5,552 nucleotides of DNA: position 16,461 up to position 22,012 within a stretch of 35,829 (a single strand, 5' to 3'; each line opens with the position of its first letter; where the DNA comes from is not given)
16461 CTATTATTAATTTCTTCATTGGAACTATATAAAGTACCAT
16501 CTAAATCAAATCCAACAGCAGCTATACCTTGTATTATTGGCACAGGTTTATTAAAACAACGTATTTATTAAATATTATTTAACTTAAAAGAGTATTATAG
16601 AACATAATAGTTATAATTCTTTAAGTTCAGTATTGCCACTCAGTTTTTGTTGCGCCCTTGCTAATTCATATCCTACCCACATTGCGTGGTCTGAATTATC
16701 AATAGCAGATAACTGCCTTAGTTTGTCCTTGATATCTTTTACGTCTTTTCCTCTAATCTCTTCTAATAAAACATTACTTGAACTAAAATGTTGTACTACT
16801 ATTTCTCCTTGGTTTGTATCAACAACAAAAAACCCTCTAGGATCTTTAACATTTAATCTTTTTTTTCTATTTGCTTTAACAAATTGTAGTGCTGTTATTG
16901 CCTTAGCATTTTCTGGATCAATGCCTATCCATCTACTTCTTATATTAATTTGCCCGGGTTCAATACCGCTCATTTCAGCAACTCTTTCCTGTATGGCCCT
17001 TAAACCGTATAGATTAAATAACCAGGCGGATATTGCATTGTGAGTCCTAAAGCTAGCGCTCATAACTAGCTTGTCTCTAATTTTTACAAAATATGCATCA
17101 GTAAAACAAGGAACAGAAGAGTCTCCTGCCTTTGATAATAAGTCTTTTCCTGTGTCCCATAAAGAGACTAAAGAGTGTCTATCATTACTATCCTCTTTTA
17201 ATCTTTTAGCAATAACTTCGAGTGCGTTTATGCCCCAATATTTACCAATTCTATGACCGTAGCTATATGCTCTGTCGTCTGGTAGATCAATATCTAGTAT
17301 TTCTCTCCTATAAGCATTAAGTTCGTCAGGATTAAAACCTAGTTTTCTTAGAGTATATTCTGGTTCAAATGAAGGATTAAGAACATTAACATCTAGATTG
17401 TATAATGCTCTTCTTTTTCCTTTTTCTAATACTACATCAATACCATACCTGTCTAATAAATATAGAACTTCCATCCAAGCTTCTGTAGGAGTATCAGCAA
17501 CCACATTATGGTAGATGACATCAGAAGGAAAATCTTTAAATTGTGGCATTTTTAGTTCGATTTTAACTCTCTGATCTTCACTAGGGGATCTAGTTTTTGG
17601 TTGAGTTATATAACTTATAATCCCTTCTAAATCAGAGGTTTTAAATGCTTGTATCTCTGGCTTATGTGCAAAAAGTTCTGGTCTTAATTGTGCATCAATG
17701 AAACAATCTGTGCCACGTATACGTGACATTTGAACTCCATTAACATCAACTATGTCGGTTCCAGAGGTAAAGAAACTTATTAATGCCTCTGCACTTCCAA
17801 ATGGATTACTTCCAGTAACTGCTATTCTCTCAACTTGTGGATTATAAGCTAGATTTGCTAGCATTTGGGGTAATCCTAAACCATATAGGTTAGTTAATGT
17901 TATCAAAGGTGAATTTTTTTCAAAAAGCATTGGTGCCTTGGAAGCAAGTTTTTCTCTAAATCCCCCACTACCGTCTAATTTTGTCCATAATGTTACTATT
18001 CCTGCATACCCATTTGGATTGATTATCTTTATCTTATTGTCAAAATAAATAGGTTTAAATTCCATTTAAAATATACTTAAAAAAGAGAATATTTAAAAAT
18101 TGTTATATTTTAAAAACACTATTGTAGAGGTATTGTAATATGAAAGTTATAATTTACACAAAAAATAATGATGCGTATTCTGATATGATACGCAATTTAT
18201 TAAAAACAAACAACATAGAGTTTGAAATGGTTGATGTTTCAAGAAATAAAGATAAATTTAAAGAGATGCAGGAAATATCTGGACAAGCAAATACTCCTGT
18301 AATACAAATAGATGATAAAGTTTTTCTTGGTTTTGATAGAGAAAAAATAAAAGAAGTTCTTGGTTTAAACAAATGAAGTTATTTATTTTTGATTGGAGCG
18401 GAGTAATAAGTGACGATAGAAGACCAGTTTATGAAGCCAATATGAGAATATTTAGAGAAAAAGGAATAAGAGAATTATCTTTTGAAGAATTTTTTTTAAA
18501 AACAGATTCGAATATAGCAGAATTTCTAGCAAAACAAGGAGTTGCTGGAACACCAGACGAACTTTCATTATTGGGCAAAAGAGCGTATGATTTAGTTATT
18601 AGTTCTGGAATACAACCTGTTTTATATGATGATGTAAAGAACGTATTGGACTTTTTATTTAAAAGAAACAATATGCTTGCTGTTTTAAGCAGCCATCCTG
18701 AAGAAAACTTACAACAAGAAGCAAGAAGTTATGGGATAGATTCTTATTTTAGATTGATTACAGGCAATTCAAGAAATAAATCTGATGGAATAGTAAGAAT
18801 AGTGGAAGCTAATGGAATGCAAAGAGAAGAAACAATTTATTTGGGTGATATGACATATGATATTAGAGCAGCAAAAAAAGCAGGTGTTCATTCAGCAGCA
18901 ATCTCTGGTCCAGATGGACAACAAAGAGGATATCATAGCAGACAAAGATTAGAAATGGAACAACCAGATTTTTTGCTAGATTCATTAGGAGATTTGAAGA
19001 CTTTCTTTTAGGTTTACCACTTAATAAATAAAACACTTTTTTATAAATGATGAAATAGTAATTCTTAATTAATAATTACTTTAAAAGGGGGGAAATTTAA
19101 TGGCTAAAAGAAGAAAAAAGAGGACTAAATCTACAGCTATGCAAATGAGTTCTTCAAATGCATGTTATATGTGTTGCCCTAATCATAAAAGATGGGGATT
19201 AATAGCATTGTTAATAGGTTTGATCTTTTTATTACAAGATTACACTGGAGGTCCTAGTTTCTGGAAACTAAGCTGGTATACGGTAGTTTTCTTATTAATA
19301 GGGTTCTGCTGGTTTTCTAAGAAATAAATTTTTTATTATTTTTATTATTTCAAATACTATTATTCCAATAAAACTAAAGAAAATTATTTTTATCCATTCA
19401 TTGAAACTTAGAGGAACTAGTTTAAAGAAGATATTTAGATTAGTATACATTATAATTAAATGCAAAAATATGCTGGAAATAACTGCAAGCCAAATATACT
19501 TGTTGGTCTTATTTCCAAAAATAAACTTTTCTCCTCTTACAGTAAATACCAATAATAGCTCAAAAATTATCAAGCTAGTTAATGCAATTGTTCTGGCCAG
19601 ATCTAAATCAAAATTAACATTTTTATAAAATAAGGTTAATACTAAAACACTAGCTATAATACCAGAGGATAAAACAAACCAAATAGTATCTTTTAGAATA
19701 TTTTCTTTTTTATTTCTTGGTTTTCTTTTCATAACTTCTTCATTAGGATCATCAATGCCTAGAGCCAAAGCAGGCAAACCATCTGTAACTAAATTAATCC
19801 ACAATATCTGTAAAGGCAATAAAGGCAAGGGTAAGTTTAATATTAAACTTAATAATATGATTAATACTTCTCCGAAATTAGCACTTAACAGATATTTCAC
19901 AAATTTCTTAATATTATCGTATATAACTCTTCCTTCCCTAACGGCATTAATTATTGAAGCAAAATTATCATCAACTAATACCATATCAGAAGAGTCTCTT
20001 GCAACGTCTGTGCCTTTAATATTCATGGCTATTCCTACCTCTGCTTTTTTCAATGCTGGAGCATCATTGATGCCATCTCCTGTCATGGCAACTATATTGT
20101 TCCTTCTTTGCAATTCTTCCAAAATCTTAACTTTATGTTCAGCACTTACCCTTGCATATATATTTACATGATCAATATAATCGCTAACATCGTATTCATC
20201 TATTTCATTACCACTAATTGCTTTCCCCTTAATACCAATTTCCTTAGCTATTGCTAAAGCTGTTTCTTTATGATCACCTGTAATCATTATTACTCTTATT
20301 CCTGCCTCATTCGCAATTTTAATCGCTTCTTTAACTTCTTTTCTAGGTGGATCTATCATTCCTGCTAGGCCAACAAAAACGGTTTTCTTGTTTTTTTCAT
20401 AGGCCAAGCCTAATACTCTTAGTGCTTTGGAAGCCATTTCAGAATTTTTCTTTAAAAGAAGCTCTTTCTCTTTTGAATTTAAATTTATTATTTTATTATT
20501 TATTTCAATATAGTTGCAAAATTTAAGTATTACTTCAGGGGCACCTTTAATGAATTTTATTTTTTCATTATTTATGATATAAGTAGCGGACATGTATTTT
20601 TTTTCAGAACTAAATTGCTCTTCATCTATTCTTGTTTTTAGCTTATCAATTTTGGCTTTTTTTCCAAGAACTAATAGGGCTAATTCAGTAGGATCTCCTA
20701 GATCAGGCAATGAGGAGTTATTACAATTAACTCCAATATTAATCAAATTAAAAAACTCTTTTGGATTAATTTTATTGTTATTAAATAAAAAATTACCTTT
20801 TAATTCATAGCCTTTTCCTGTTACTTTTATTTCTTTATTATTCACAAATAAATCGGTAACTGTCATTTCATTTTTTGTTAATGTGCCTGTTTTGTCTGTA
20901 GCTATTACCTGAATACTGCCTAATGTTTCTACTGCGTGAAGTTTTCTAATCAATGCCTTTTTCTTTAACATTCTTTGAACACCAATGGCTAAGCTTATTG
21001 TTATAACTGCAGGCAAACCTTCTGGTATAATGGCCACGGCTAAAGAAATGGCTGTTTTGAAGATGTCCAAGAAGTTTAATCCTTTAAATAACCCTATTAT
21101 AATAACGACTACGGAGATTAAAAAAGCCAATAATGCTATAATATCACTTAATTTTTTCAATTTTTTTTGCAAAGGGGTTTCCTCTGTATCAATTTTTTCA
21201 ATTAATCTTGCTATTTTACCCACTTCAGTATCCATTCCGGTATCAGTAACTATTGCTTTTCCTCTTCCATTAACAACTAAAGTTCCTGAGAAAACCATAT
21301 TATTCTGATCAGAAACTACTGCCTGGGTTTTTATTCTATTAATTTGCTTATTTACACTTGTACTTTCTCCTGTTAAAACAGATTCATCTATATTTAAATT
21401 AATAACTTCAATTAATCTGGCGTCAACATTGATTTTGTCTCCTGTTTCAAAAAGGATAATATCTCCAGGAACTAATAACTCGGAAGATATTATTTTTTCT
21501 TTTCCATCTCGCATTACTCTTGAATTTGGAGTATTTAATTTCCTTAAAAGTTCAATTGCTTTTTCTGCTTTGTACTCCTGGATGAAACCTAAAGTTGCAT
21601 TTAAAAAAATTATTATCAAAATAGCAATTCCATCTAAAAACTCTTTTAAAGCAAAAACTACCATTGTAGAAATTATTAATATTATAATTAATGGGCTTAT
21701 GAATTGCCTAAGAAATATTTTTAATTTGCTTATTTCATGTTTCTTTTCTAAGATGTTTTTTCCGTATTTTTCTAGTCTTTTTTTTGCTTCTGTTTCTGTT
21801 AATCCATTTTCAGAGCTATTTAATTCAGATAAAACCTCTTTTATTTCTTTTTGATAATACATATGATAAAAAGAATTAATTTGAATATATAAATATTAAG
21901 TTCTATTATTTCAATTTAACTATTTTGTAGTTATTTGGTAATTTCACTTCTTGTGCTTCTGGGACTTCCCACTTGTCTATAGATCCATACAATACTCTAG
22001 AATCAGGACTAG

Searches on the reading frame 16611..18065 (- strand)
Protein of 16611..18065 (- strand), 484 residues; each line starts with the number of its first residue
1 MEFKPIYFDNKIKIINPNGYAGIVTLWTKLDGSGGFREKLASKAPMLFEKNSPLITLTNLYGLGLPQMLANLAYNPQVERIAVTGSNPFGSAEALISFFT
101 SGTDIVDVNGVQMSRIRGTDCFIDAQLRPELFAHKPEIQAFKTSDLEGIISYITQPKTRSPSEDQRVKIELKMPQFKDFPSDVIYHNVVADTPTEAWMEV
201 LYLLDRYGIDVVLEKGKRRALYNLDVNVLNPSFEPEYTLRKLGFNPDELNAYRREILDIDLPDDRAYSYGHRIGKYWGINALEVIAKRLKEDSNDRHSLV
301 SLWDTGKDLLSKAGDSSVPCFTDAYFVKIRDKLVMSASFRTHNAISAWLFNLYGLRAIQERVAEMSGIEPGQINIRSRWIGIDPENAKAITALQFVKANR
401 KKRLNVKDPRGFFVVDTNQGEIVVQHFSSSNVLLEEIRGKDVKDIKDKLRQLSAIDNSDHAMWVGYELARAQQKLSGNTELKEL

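Call 45: search_protein_families(library=pfam, proteins=[window:16611-18065:-], max_evalue=0.001)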
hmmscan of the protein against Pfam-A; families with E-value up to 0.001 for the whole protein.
window:16611-18065:- (484 aa): 2 families
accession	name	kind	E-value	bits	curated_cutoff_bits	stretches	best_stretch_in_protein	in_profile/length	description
PF14251.12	PterinBD-DUF4346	-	5.4e-13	50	29.6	1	407-479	1-81/86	PterinBD-DUF4346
PF00303.24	Thymidylat_synt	-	0.00016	21.3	24.3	1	269-374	94-202/266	Thymidylate synthase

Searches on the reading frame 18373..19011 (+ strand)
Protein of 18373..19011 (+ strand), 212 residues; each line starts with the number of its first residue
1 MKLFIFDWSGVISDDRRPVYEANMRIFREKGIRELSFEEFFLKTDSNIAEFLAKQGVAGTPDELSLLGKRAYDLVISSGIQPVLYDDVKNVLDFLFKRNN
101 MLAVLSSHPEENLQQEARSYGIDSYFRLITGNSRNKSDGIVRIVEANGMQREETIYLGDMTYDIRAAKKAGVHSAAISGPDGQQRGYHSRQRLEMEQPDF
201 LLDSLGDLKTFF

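Call 45: search_protein_families(library=pfam, proteins=[window:18373-19011:+], max_evalue=0.001)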
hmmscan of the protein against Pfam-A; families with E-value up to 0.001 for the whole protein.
window:18373-19011:+ (212 aa): 3 families
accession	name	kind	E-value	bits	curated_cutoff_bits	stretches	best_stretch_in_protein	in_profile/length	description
PF13419.12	HAD_2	-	1.6e-21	77.7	23.8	1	5-177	2-178/178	Haloacid dehalogenase-like hydrolase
PF00702.32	Hydrolase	-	6.9e-12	46.6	26.4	1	1-171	1-191/191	haloacid dehalogenase-like hydrolase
PF13242.12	Hydrolase_like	-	6.7e-05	23.2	22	1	142-208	12-75/75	HAD-hyrolase-like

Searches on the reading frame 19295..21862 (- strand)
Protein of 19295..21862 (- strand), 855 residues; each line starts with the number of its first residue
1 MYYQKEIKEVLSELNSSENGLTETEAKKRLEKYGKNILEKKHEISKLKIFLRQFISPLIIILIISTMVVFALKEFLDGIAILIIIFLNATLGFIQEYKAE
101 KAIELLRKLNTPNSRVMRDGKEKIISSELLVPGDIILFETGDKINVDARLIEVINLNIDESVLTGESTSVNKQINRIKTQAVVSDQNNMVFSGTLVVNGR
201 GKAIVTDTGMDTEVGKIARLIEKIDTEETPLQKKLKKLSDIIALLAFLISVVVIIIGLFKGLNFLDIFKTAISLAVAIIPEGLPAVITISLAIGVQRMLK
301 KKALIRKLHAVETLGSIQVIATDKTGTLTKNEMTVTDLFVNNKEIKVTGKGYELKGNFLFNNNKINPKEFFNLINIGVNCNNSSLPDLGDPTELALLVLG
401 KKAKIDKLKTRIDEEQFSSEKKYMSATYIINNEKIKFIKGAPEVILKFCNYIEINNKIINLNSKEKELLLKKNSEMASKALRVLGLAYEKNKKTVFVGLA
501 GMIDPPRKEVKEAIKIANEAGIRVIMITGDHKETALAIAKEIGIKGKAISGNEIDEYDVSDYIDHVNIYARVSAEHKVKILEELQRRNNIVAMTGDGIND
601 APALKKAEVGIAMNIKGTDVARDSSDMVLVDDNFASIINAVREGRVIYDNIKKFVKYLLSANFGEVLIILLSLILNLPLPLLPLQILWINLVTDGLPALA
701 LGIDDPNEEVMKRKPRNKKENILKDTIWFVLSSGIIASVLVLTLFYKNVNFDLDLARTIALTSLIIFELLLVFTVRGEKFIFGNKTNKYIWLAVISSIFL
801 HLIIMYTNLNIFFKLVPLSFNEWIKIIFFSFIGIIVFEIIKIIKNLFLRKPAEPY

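Call 45: search_protein_families(library=pfam, proteins=[window:19295-21862:-], max_evalue=0.001)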
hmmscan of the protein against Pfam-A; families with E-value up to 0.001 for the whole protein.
window:19295-21862:- (855 aa): 6 families
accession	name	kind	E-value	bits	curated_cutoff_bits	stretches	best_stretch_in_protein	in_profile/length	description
PF00122.25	E1-E2_ATPase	-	9.1e-54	182.2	28.1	1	109-301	2-181/181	E1-E2 ATPase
PF00689.26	Cation_ATPase_C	-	2.6e-43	148.2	27.3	1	678-843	1-175/175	Cation transporting ATPase, C-terminus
PF00690.31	Cation_ATPase_N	-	3.6e-21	75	20.4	1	2-68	1-68/69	Cation transporter/ATPase, N-terminus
PF00702.32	Hydrolase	-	1.7e-20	74.6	26.4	1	317-607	1-190/191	haloacid dehalogenase-like hydrolase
PF13246.12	Cation_ATPase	-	1.4e-12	47.9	21.7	1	378-452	10-91/91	Cation transport ATPase (P-type)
PF12710.13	HAD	-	3.9e-06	27.9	27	1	505-605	88-189/189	haloacid dehalogenase-like hydrolase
